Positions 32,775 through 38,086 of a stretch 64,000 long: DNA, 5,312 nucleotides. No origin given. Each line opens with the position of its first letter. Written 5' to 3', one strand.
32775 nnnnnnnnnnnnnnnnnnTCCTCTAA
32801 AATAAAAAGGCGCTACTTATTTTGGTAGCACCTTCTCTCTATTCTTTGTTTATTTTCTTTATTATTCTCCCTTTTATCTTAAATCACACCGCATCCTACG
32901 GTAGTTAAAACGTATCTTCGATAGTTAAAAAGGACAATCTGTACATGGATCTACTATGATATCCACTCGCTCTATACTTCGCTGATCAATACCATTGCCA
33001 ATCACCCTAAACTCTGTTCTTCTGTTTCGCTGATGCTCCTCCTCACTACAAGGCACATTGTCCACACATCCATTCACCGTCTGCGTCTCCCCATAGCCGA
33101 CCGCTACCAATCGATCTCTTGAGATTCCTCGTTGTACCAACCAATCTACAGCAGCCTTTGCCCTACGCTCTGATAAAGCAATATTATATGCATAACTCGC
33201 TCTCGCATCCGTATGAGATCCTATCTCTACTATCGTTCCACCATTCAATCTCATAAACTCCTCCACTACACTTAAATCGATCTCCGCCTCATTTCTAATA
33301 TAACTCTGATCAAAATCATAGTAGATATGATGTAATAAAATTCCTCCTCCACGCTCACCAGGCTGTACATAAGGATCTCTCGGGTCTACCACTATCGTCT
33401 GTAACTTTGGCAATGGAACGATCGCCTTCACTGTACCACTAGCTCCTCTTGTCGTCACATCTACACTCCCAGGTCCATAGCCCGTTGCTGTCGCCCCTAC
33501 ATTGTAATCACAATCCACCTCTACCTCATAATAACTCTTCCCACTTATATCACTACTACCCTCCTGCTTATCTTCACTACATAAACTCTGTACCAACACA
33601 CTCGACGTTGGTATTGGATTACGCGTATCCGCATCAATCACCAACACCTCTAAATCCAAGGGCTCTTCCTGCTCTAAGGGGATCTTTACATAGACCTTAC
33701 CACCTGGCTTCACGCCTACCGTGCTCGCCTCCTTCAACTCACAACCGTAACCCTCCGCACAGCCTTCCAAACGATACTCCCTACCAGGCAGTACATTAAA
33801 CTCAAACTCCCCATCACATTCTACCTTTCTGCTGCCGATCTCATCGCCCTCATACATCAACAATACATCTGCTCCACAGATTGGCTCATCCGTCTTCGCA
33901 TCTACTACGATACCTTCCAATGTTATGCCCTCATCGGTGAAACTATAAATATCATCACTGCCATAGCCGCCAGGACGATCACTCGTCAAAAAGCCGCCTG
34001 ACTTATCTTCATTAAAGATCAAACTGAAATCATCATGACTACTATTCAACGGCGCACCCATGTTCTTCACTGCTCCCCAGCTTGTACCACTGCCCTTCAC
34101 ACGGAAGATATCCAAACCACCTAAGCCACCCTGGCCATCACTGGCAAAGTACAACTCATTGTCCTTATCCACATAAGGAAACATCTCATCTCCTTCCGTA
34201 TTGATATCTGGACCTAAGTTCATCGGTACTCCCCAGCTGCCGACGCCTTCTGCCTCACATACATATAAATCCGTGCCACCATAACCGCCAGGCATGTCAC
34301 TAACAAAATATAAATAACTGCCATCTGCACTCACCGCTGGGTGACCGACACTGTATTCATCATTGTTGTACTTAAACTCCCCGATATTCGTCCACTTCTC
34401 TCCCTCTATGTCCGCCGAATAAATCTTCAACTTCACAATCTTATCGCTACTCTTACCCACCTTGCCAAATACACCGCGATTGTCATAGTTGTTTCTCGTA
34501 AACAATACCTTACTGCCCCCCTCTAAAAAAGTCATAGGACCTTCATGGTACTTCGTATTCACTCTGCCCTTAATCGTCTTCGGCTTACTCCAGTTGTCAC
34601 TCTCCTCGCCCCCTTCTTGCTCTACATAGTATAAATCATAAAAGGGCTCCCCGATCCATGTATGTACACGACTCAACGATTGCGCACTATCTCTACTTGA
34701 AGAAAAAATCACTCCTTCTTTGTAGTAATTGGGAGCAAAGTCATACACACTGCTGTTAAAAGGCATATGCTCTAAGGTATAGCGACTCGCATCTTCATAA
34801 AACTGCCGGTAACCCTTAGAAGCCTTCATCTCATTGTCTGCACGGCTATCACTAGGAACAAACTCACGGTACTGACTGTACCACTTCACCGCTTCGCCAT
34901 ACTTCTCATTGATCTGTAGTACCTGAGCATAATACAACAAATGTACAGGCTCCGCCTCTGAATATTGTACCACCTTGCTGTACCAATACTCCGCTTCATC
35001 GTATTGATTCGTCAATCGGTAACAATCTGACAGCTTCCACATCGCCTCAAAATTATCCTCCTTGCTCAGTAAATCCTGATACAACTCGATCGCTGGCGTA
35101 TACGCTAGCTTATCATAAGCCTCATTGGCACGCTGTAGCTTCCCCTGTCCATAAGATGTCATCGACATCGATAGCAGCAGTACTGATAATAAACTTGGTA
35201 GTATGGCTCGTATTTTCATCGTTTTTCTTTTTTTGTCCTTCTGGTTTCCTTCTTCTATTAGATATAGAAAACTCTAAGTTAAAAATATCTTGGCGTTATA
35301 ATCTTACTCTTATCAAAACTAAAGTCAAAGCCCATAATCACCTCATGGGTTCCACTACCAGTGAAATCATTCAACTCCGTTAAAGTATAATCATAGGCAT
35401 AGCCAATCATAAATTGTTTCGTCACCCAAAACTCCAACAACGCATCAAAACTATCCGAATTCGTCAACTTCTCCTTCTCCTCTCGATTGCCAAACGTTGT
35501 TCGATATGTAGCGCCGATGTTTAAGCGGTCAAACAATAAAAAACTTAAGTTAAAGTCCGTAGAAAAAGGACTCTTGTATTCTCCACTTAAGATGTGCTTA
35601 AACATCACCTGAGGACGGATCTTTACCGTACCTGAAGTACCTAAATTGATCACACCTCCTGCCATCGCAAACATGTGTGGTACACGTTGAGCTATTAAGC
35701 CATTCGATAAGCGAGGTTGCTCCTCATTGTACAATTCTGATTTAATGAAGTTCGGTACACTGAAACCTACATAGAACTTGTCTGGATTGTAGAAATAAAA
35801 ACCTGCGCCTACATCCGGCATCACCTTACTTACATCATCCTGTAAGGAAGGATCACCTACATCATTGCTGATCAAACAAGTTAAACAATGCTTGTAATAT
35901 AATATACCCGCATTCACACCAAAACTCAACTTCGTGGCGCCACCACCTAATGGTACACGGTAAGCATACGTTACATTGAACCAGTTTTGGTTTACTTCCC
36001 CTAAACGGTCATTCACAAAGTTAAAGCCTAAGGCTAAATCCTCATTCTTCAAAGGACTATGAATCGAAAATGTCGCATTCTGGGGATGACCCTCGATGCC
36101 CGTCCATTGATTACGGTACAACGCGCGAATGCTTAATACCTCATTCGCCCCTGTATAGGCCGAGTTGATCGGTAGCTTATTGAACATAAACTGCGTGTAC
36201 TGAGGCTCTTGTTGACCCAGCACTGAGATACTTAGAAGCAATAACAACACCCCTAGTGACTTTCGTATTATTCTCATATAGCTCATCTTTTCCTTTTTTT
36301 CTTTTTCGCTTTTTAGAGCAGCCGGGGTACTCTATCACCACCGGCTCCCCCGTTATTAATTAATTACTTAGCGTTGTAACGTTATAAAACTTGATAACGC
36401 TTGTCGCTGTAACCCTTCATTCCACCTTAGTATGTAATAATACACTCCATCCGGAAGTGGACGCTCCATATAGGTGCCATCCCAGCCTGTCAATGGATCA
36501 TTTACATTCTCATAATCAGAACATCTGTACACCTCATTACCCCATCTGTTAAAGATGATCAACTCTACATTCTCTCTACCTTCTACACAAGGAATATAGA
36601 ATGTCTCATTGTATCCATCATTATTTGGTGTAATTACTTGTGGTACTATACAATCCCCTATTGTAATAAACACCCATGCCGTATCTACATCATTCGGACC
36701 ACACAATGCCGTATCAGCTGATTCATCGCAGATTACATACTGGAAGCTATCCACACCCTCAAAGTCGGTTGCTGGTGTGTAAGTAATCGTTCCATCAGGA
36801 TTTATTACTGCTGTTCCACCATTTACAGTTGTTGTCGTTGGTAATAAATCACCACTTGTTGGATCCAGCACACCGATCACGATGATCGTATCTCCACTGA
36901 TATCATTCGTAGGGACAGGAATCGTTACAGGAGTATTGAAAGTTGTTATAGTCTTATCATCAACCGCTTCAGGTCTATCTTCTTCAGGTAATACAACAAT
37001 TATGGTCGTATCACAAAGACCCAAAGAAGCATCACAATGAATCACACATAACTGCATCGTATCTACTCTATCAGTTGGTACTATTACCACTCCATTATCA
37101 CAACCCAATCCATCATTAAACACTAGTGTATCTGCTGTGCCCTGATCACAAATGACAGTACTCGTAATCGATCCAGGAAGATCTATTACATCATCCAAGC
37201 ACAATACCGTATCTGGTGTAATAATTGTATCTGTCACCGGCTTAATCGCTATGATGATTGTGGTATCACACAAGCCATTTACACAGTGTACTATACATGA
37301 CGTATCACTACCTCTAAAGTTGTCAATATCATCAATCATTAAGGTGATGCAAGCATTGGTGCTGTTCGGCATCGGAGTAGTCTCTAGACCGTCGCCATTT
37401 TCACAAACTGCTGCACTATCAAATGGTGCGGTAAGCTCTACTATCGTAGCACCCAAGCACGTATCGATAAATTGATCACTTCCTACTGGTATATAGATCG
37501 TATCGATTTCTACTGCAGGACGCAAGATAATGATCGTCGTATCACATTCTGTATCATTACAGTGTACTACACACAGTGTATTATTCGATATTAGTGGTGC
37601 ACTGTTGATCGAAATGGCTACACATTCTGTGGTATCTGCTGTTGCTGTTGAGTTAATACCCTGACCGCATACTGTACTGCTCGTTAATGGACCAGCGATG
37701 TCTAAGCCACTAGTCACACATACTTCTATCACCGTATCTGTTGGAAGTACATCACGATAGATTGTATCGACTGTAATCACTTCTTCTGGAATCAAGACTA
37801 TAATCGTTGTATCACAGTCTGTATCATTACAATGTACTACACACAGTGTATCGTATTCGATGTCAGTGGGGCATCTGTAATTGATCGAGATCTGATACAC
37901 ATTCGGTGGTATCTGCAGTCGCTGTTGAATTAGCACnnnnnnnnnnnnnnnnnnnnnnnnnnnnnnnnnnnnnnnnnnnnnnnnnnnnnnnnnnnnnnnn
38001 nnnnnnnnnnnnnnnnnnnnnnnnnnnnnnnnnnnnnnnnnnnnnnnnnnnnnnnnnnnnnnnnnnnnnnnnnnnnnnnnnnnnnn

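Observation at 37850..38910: A 1-kb patch of dense frameshifts uncouples a pristine 25-kb ORF from its secretion signal: artefact or very recent inactivation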

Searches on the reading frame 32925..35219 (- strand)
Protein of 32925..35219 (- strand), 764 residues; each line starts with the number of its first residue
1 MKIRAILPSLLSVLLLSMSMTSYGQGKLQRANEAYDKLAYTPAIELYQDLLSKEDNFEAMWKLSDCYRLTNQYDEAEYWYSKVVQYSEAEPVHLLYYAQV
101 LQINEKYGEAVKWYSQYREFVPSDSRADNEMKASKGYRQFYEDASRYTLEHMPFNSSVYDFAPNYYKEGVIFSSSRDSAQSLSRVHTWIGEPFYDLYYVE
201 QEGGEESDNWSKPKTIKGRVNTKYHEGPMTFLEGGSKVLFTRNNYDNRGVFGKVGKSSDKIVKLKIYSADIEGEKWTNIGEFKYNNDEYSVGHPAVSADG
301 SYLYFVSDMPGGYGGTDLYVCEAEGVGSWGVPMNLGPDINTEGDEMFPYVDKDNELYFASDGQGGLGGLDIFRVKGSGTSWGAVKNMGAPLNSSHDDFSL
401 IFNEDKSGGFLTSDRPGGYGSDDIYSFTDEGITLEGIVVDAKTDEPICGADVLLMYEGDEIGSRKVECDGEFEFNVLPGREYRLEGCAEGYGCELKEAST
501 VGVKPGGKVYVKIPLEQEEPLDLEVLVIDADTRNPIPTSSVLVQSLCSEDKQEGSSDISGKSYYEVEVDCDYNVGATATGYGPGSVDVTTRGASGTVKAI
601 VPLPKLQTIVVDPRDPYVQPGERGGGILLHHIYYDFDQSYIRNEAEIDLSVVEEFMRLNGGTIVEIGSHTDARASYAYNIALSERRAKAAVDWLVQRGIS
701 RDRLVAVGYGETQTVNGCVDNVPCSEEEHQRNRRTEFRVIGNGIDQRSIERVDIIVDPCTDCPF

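Call 43: search_protein_families(library=ncbifam, proteins=[window:32925-35219:-], max_evalue=0.00001)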
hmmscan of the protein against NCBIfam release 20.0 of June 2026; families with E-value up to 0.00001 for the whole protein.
window:32925-35219:- (764 aa): 22 families
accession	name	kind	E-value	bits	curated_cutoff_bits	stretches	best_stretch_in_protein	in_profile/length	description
NF053607.1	CHU_0125_OmpA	equivalog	4.1e-126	422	620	2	11-502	10-496/639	CHU_0125 family OmpA-like outer membrane integrity protein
NF052230.1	T9SS_PorE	exception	9.8e-112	374.3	600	2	11-516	4-506/648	PorE family type IX secretion system protein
TIGR02802.1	Pal_lipo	equivalog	6.2e-18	64.8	125.35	1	632-737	2-102/104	peptidoglycan-associated lipoprotein Pal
NF053611.1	YiaD_Gzip_OmpA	equivalog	6.8e-18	65.1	175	1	630-738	102-205/206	YiaD family glycine zipper/OmpA-like lipoprotein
NF053612.1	anchor_PA1041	equivalog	1.3e-16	61.2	250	1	631-739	132-235/236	PA1041 family peptidoglycan-binding anchor lipoprotein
NF045787.1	OmpABordt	equivalog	9.6e-16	58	200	1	632-742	87-192/194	outer membrane protein OmpA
NF033763.1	exchanger_TraB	exception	4.4e-14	51.4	700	1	627-740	389-498/522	outer membrane exchange protein TraB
NF053613.1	OMP_toxin_LptF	equivalog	1.7e-13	50.9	400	1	622-738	133-244/256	lipotoxin F family OmpA-related lipoprotein LptF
NF008067.1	PRK10802.1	equivalog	1e-11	45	261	1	632-714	69-151/171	peptidoglycan-associated lipoprotein Pal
NF008071.1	PRK10808.1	equivalog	3.7e-10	39.7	277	1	632-718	233-321/358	porin OmpA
NF053585.1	OMP_LP_YfiB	equivalog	8.7e-10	38.7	128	1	631-734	57-155/163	outer membrane lipoprotein YfiB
NF047726.1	AutTranAdhPGAsTpgA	equivalog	9.7e-08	31.5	350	1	635-719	162-246/268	trimeric autotransporter adhesin/peptidogylcan-associated protein TpgA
NF006543.0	PRK09039.1-2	equivalog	1.1e-07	31.9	305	1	665-739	274-347/350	peptidoglycan -binding protein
TIGR03350.1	type_VI_ompA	equivalog_domain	2e-07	31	139.8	1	657-739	57-137/137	type VI secretion system protein TssL, long form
NF006545.0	PRK09039.1-4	equivalog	2.7e-07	30.6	372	1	663-739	264-339/342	peptidoglycan -binding protein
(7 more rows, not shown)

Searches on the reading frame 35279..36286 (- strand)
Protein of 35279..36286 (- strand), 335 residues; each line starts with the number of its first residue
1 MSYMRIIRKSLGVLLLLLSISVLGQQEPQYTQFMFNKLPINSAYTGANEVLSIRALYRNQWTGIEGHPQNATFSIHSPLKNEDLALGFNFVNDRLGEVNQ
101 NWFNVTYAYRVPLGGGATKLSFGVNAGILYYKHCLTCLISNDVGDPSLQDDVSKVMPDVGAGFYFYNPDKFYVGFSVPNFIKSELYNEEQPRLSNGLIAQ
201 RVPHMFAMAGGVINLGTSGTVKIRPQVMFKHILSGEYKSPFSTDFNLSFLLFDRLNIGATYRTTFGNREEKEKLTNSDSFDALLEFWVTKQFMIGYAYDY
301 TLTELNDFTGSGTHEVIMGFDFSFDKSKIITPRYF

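Call 15: search_protein_families(library=pfam, proteins=[window:35279-36286:-], max_evalue=0.01)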
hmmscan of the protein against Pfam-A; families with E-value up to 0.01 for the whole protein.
window:35279-36286:- (335 aa): 1 family
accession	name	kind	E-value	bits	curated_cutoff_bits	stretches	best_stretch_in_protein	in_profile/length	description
PF11751.14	PorP_SprF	-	5e-67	226.8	22.3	1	24-320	3-273/273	Type IX secretion system membrane protein PorP/SprF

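Call 19: find_encoding_contigs(protein=window:35279-36286:-, flank=10000, max_places=10)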
Protein window:35279-36286:- (335 aa): no gene with exactly this product is on record in the collection.

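Call 43: search_protein_families(library=ncbifam, proteins=[window:35279-36286:-], max_evalue=0.00001)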
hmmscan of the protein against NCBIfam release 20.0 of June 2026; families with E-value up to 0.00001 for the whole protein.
window:35279-36286:- (335 aa): 1 family
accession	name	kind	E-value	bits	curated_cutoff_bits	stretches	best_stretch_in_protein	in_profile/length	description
TIGR03519.1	T9SS_PorP_fam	subfamily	2.4e-67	227.4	90.55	1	9-322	3-292/292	PorP/SprF family type IX secretion system membrane protein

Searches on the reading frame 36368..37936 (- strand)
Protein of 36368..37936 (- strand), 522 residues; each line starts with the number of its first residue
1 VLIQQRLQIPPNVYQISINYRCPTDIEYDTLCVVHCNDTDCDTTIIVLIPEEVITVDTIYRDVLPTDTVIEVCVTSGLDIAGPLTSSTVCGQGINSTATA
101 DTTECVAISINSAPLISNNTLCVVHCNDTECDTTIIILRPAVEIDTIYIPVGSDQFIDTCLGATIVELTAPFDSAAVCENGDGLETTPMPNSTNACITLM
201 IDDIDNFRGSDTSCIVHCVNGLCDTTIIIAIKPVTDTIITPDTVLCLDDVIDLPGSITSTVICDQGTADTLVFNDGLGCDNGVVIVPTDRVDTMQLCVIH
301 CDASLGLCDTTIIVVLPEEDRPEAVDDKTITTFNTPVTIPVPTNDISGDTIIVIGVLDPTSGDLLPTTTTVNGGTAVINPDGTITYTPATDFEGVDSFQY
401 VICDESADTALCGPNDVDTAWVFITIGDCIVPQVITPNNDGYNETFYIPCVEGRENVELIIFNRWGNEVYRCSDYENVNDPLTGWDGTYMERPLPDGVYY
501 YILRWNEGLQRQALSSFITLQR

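Call 14: find_related_loci(query=window:36368-37936:-, collection=genome_contigs, flank=10000)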
Query window:36368-37936:- (522 aa) in genome_contigs; peptide patterns used: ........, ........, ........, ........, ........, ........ (x = any residue, [..] = any of these).
24 stretches matched a pattern; 3 encode a relative of the query (tblastn E <= 1e-3); 3 distinct loci.
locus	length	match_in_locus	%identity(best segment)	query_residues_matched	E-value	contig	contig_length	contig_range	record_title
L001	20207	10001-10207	36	430-505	2e-13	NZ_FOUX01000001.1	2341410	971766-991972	Chitinophaga sp. YR627, whole genome shotgun sequence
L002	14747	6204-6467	36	430-521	4e-13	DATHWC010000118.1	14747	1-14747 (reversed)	MAG TPA_asm: Lunatimonas sp. isolate SMAG_U16149 k141_1444123, whole genome shotgun sequence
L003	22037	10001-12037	39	269-433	3e-12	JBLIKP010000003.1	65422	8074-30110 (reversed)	MAG: Sphingobacteriales bacterium isolate 3300054695_104 Ga0535665_0000276, whole genome shotgun sequence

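Call 15: search_protein_families(library=pfam, proteins=[window:36368-37936:-], max_evalue=0.01)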
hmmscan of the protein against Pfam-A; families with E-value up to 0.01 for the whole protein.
window:36368-37936:- (522 aa): 4 families
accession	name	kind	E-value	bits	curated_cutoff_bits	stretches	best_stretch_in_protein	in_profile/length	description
PF13585.12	CHU_C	-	2.5e-21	76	27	1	430-519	2-85/86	CHU_C Type IX secretion signal domain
PF17963.7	Big_9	-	9.2e-13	49.3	23.6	1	320-410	2-82/89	Bacterial Ig domain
PF17892.7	Cadherin_5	-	2e-07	31.2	26.5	1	321-409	4-88/98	Cadherin-like domain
PF17803.7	Cadherin_4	-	1.3e-05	26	25.1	1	312-386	4-71/71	Bacterial cadherin-like domain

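Call 20: find_encoding_contigs(protein=window:36368-37936:-, flank=10000, max_places=10)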
Protein window:36368-37936:- (522 aa): no gene with exactly this product is on record in the collection.

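Call 43: search_protein_families(library=ncbifam, proteins=[window:36368-37936:-], max_evalue=0.00001)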
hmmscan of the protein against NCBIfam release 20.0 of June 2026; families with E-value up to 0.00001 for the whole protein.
window:36368-37936:- (522 aa): 2 families
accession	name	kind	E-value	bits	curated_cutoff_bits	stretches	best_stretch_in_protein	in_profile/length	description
TIGR04131.1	Bac_Flav_CTERM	domain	1.3e-15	57.3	35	1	431-522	3-85/85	T9SS type B sorting domain-containing protein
NF012211.1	tand_rpt_95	domain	1.3e-09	37.9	90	1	369-410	35-76/98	tandem-95 repeat protein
